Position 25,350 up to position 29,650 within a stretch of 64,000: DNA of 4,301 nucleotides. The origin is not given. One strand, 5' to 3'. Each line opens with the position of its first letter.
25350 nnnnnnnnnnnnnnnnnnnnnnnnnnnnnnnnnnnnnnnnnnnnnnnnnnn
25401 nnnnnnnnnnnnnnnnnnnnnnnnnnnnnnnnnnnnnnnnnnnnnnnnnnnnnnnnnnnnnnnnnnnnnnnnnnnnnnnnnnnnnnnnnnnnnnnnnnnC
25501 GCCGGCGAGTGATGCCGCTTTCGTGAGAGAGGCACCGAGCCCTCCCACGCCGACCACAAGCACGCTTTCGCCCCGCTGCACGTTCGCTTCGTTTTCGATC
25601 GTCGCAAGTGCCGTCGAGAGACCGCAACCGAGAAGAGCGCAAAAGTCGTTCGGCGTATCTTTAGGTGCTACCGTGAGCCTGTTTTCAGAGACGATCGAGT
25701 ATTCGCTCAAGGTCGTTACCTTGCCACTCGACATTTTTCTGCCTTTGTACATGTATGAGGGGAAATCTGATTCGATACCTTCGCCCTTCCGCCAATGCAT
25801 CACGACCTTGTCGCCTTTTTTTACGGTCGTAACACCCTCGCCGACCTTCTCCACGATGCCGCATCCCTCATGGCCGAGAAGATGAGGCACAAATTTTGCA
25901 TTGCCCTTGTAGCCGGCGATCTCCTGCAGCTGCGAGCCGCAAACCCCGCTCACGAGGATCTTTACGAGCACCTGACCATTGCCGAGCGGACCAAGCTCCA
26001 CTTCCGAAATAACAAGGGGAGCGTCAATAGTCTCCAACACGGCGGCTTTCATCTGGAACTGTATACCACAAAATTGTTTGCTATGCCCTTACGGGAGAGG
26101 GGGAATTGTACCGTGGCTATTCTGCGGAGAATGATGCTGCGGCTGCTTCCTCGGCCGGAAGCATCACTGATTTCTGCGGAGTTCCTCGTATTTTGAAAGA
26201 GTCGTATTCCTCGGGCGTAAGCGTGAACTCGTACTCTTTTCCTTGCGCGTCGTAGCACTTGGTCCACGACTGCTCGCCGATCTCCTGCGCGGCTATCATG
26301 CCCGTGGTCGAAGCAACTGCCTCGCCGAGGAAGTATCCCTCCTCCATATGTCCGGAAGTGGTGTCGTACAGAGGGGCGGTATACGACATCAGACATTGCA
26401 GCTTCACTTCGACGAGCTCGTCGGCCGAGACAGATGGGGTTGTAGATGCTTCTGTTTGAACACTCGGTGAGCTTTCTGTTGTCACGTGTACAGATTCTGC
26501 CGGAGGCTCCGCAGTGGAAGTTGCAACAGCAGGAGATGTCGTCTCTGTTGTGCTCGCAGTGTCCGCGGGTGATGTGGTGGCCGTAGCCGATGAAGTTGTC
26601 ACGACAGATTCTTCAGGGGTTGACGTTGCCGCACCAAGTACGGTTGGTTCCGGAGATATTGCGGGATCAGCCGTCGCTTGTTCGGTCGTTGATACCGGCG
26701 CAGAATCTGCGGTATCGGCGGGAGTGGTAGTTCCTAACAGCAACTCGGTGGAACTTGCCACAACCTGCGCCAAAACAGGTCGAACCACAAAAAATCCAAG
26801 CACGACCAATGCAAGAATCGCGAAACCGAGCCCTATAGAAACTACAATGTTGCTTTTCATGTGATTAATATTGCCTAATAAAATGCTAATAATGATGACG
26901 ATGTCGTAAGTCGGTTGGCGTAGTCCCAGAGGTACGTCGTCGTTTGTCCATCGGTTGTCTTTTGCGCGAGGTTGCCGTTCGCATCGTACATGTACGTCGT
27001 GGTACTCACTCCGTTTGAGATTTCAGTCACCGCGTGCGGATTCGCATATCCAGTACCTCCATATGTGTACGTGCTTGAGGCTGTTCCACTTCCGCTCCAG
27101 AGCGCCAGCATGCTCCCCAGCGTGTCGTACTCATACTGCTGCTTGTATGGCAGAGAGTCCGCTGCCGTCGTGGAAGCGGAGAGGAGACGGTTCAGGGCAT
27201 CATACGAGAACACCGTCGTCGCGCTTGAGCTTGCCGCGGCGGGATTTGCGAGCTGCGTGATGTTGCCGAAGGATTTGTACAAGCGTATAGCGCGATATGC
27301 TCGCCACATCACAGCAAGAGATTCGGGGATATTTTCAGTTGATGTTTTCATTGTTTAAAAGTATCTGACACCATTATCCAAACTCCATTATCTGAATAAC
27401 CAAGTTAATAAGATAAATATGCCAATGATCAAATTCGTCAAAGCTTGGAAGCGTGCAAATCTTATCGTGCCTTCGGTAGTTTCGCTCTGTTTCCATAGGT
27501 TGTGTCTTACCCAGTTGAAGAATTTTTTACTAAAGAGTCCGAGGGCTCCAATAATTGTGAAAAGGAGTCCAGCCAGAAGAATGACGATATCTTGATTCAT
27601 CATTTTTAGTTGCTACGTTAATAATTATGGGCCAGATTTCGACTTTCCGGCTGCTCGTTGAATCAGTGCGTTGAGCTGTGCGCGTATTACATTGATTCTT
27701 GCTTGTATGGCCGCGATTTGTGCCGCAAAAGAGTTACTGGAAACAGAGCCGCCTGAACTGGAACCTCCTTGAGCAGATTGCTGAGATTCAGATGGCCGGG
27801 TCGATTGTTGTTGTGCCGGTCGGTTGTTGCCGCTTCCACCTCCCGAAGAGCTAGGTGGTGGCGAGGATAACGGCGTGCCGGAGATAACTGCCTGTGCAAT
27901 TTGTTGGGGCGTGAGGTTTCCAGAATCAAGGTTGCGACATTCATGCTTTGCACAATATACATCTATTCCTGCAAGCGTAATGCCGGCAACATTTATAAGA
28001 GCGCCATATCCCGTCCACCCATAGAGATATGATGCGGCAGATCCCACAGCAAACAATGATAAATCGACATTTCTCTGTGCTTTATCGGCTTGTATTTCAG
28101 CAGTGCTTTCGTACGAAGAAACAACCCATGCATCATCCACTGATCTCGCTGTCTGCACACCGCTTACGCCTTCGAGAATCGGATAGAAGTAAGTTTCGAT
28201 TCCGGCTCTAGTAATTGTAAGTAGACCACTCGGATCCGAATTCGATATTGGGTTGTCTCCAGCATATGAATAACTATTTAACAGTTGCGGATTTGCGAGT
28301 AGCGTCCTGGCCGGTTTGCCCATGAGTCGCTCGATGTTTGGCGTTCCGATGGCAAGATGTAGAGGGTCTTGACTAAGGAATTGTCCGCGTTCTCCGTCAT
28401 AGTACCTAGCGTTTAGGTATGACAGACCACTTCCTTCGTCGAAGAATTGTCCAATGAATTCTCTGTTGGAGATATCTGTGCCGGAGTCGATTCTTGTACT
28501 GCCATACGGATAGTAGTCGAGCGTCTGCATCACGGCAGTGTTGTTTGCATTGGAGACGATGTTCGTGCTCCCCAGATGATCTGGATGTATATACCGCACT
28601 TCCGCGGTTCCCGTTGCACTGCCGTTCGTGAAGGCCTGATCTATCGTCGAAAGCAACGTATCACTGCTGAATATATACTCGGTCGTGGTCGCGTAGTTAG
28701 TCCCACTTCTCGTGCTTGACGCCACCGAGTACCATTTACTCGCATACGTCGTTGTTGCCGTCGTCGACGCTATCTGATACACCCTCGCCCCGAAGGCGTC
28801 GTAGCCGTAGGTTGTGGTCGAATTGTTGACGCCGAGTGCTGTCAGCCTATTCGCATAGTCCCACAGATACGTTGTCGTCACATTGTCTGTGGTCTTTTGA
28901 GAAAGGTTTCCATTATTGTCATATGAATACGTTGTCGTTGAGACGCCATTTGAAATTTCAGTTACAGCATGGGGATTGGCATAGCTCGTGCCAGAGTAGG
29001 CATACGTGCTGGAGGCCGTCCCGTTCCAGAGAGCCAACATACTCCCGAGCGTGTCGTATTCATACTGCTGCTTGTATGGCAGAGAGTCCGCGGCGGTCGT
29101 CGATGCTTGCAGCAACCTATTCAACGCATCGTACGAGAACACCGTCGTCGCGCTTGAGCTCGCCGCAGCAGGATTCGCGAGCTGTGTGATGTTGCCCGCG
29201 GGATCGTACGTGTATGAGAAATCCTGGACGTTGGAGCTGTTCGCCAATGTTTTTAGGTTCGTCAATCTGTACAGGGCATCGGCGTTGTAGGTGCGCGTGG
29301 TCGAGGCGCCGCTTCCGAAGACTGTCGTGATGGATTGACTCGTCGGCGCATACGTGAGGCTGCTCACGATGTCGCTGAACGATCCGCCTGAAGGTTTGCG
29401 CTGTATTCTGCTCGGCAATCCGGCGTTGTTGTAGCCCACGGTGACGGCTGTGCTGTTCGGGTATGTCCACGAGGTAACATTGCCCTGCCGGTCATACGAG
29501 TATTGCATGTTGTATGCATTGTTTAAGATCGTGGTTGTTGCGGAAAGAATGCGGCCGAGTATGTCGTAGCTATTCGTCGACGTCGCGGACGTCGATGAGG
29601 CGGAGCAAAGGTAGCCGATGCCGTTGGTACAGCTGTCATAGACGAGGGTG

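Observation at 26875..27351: Displaced Rhs core fragment downstream of the immunity gene: a footprint of toxin-tip recombination rather than a functional orphan toxin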

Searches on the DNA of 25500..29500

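Call 61: search_rna_families(source=window, start=25500, end=29500, threshold=evalue, max_evalue=1)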
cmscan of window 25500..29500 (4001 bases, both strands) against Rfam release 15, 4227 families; matches with E-value up to 1: 0.
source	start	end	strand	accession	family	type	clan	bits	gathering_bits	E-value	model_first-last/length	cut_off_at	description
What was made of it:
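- Tried and rejected: Rfam over 25500-29500 (call 61).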

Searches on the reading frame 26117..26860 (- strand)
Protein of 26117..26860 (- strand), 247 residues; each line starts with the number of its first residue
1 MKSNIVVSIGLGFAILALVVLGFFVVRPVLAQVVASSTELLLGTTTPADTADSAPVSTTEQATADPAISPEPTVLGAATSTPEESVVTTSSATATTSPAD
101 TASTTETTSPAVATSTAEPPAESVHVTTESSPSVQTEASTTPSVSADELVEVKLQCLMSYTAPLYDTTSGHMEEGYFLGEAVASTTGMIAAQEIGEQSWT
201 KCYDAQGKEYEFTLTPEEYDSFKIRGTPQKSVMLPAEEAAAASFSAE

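Call 12: search_protein_families(library=pfam, proteins=[window:26117-26860:-], max_evalue=0.01)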
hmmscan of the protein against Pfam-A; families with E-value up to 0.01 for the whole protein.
window:26117-26860:- (247 aa): 0 families

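Call 23: find_related_loci(query=window:26117-26860:-, collection=genome_contigs, flank=10000)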
Query window:26117-26860:- (247 aa) in genome_contigs; peptide patterns used: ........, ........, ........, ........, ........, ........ (x = any residue, [..] = any of these).
280 stretches matched a pattern, but none encodes a relative of the query by tblastn (E <= 1e-3).
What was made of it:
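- Tried and rejected: The genome_contigs scan with G247 (call 23).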

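Call 27: find_related_loci(query=A4, collection=metagenome_contigs, flank=10000)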
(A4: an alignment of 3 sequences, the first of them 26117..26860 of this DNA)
Query A4 (247 aa) in metagenome_contigs; peptide patterns used: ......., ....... (x = any residue, [..] = any of these).
283 stretches matched a pattern; 2 encode a relative of the query (tblastn E <= 1e-3); 2 distinct loci.
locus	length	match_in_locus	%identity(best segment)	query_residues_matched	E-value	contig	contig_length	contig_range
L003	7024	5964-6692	79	1-244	1e-110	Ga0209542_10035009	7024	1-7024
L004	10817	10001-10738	78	1-247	5e-109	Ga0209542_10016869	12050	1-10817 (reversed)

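Call 43: search_protein_families(library=pfam, proteins=[L003:4580-5221:+, L003:503-1240:+, L003:2412-3080:+, L003:5224-5922:+], max_evalue=0.1)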
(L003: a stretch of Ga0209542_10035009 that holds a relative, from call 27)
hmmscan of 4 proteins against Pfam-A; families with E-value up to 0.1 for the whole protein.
L003:4580-5221:+ (213 aa): 0 families

L003:503-1240:+ (245 aa): 1 family
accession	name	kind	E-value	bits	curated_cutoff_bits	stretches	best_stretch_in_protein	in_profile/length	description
PF05122.18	SpdB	-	0.08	13.7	25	0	172-209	1-37/50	Mobile element transfer protein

L003:2412-3080:+ (222 aa): 1 family
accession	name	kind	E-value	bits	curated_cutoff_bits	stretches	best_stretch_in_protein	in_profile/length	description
PF01797.21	Y1_Tnp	-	3.1e-14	53.6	23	1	9-126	2-121/121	Transposase IS200 like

L003:5224-5922:+ (232 aa): 1 family
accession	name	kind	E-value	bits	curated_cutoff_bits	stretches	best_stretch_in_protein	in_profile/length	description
PF15915.11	BAT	-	0.071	13.3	25.8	0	58-130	78-151/156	GAF and HTH_10 associated domain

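Call 50: find_encoding_contigs(protein=window:26117-26860:-, flank=10000, max_places=6)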
Protein window:26117-26860:- (247 aa): 4 contigs read that carry it; 4 places shown.
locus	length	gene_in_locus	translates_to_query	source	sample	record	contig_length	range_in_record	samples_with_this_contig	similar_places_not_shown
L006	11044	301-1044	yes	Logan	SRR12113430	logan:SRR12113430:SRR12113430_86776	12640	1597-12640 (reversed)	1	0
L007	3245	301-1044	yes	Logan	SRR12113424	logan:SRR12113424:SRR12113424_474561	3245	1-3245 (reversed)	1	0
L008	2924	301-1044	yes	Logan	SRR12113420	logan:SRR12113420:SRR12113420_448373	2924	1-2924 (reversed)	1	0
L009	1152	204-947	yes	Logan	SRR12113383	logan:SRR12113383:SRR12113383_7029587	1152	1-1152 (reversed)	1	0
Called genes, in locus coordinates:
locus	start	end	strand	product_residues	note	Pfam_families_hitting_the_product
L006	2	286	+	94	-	?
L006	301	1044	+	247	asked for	-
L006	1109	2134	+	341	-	PF08240:ADH_N, PF16912:Glu_dehyd_C (weak), PF00107:ADH_zinc_N, PF13602:ADH_zinc_N_2 (weak)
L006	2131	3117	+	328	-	PF00676:E1_dh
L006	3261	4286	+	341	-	PF02779:Transket_pyr, PF02780:Transketolase_C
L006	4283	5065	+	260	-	PF00294:PfkB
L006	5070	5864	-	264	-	PF02698:DUF218 (weak)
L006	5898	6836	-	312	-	PF05050:Methyltransf_21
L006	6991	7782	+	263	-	-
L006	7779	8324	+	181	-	-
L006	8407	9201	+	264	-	-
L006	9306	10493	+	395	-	PF13439:Glyco_transf_4, PF00534:Glycos_transf_1, PF13692:Glyco_trans_1_4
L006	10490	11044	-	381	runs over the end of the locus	PF01041:DegT_DnrJ_EryC1, PF00155:Aminotran_1_2, PF01212:Beta_elim_lyase, PF01053:Cys_Met_Meta_PP, PF05889:SepSecS (faint)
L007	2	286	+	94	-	?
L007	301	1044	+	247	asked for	-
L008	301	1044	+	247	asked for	-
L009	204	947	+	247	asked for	-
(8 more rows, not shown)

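Call 54: search_protein_families(library=pfam, proteins=[L003:3316-3552:+, L003:1273-1512:+], max_evalue=5)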
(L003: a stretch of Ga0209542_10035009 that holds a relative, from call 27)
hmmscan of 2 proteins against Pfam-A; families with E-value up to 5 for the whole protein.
L003:3316-3552:+ (78 aa): 4 families
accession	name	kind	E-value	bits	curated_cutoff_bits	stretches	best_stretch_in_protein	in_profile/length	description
PF14093.11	DUF4271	-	0.00036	20.9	29.7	1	7-70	1-62/206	Domain of unknown function (DUF4271)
PF14248.12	DUF4345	-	0.0083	16.5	26.5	1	5-77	3-64/119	Domain of unknown function (DUF4345)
PF13038.11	DUF3899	-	1.4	9.8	23.4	0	12-73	9-82/88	Domain of unknown function (DUF3899)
PF09889.16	DUF2116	-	3.7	8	26.8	0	53-76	33-56/59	Probable treble clef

L003:1273-1512:+ (79 aa): 2 families
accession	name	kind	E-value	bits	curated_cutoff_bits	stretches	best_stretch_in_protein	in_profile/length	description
PF00618.25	RasGEF_N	-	0.061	14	28.3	1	2-42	28-58/106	RasGEF N-terminal motif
PF03929.21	PepSY_TM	-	0.77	10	28.8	1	4-32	11-39/295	PepSY-associated TM region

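Call 62: find_homologous_proteins(query=window:26117-26860:-)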
Query window:26117-26860:- (247 aa): 13 proteins with E <= 0.001 among 3418 candidates.
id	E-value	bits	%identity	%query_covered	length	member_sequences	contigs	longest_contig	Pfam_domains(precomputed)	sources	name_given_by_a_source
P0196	6.6e-144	495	100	100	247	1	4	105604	-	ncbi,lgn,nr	ncbi:hypothetical protein HYW59_01780 [Candidatus Kaiserbacteria bacterium]|nr:hypothetical protein 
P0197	1.1e-105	370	78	100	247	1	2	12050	-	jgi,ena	-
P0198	8.8e-104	364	77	99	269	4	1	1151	-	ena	-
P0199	2.7e-100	353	74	100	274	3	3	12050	-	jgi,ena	-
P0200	1.7e-61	226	55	100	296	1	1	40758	-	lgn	-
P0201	4.7e-57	211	51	100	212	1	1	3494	-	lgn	-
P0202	7.0e-57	211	54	94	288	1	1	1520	-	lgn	-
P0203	1.4e-41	161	45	97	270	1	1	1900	-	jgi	jgi:hypothetical protein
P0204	6.0e-39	152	44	94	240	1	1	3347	-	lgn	-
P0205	4.8e-32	130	46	93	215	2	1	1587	-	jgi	jgi:cytoskeletal protein RodZ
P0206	8.6e-28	116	59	40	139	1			-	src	-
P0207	1.4e-26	112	61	40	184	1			-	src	-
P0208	1.4e-21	95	53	40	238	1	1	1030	-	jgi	jgi:hypothetical protein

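Call 63: find_encoding_contigs(protein=P0200, flank=10000, max_places=3)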
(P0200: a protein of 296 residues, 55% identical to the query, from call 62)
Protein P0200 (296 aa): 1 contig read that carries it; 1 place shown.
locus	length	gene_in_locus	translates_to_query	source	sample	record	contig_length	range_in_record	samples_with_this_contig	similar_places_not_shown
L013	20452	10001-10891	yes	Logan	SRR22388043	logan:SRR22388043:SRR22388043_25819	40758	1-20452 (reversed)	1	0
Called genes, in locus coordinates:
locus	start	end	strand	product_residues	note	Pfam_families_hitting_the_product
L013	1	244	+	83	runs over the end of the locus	-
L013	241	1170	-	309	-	PF18920:DUF5671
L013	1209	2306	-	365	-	PF01926:MMR_HSR1, PF02421:FeoB_N, PF06071:YchF-GTPase_C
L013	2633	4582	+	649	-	PF03534:SpvB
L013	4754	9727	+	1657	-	PF13517:FG-GAP_3 (weak), PF05593:RHS_repeat (weak), PF25023:TEN_YD-shell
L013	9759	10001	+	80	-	-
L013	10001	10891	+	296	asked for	-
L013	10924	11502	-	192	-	-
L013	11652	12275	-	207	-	PF02834:LigT_PEase (faint), PF13563:2_5_RNA_ligase2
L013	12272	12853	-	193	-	PF14681:UPRTase, PF00156:Pribosyltran (weak)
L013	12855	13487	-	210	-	PF00156:Pribosyltran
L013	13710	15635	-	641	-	PF04041:Glyco_hydro_130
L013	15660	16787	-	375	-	PF04041:Glyco_hydro_130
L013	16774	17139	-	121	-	PF01050:MannoseP_isomer, PF07883:Cupin_2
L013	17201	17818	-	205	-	PF02525:Flavodoxin_2, PF03358:FMN_red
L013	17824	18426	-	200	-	-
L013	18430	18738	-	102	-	PF12647:RNHCP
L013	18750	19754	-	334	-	PF03330:DPBB_1 (weak)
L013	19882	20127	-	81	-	PF02823:ATP-synt_DE_N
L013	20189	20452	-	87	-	?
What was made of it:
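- L013 has rhs, an 80-aa 2-TM gene and G247, with no orphan (call 63). L013 manages without one (call 63).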
